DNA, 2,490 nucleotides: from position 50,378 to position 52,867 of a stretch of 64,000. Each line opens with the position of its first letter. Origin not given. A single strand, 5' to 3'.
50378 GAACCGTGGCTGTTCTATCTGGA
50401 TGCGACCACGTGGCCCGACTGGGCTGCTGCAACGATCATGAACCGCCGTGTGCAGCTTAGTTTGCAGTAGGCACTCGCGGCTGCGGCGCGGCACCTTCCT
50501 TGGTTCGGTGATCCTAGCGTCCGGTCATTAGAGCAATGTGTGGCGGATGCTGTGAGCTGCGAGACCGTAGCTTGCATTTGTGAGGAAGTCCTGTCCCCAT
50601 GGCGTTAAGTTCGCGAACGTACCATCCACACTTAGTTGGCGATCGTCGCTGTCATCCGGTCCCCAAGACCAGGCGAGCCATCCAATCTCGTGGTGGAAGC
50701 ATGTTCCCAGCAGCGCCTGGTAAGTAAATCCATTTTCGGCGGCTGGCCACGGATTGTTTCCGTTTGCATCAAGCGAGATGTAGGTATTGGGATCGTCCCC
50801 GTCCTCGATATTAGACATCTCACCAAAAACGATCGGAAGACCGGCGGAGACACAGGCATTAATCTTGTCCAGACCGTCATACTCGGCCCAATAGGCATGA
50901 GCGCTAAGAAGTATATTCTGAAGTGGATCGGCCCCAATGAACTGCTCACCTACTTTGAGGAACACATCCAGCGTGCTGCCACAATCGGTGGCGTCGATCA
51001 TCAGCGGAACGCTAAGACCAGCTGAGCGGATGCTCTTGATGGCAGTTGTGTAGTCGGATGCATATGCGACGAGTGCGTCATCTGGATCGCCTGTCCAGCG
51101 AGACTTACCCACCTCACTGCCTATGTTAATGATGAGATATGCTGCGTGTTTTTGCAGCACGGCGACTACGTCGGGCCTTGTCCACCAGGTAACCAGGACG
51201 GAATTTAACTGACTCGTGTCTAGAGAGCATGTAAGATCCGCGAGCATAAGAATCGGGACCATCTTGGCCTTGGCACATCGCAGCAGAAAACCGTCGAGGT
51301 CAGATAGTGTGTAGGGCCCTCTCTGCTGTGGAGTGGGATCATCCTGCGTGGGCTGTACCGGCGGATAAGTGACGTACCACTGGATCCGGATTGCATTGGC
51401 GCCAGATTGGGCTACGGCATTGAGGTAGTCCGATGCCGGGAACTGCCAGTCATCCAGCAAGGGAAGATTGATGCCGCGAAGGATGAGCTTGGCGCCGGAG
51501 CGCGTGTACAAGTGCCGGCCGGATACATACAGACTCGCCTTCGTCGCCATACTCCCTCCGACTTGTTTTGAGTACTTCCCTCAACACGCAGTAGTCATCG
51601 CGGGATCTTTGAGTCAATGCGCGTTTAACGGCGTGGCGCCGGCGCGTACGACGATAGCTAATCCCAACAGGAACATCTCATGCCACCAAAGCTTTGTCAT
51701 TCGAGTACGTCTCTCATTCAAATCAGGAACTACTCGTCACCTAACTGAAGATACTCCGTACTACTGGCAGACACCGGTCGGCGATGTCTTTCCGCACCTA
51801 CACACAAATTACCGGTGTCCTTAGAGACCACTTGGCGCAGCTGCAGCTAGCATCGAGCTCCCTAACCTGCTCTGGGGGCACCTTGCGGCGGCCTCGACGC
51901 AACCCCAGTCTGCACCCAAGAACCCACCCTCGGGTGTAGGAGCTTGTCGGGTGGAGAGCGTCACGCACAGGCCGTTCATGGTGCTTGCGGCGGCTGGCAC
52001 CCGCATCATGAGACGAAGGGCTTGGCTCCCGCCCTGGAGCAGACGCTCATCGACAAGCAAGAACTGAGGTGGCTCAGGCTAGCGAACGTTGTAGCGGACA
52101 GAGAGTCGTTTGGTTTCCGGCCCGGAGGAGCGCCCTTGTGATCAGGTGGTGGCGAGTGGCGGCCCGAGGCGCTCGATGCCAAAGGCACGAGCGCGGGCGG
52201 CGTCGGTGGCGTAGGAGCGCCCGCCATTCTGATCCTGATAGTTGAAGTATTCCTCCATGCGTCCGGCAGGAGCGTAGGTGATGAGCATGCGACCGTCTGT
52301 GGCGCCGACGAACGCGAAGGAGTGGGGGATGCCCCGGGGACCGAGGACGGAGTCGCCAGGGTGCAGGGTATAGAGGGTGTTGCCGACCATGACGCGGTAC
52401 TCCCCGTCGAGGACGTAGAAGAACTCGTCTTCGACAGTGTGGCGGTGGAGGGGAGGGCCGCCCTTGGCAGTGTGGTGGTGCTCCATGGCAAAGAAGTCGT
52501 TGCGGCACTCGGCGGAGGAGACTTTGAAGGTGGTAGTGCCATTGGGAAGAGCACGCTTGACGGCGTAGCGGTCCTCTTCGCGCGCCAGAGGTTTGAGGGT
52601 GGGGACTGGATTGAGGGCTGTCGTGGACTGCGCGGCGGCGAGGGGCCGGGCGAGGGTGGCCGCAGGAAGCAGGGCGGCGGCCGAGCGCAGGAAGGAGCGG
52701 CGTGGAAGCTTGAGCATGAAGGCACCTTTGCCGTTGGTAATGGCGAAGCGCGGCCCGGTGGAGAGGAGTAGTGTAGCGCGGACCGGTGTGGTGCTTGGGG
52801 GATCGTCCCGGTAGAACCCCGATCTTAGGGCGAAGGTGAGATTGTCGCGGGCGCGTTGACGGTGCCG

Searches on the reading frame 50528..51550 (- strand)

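Call 9: search_protein_families(library=pfam, proteins=[window:50528-51550:-], max_evalue=0.01)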
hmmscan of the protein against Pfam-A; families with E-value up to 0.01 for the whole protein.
window:50528-51550:- (340 aa): 1 family
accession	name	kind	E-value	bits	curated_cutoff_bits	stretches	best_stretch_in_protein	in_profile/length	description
PF00150.24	Cellulase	-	4.2e-06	26.9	23.5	1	18-299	4-271/272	Cellulase (glycosyl hydrolase family 5)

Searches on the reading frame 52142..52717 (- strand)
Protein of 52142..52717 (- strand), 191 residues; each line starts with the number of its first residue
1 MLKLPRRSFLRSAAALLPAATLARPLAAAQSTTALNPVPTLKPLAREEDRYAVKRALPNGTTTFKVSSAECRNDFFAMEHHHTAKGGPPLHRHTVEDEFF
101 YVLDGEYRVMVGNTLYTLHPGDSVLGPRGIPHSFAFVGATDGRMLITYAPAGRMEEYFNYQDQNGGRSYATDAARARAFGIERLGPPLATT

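Call 9: search_protein_families(library=pfam, proteins=[window:52142-52717:-], max_evalue=0.01)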
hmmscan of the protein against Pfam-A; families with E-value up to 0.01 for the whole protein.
window:52142-52717:- (191 aa): 5 families
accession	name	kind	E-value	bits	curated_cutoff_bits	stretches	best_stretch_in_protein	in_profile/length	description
PF07883.17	Cupin_2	-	1.3e-16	60.5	27.2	1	86-147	9-69/70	Cupin domain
PF05899.18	Cupin_3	-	2.6e-05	24.3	23.5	1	93-130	22-60/74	EutQ-like cupin domain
PF02311.25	AraC_binding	-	8.9e-05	22.7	21.1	1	88-158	17-85/135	AraC-like ligand binding domain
PF21621.3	MPI_cupin_dom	-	0.0018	18.6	27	1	73-129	8-62/79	Mannose-6-phosphate isomerase, cupin domain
PF00190.28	Cupin_1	-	0.002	18.1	22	1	83-147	41-112/151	Cupin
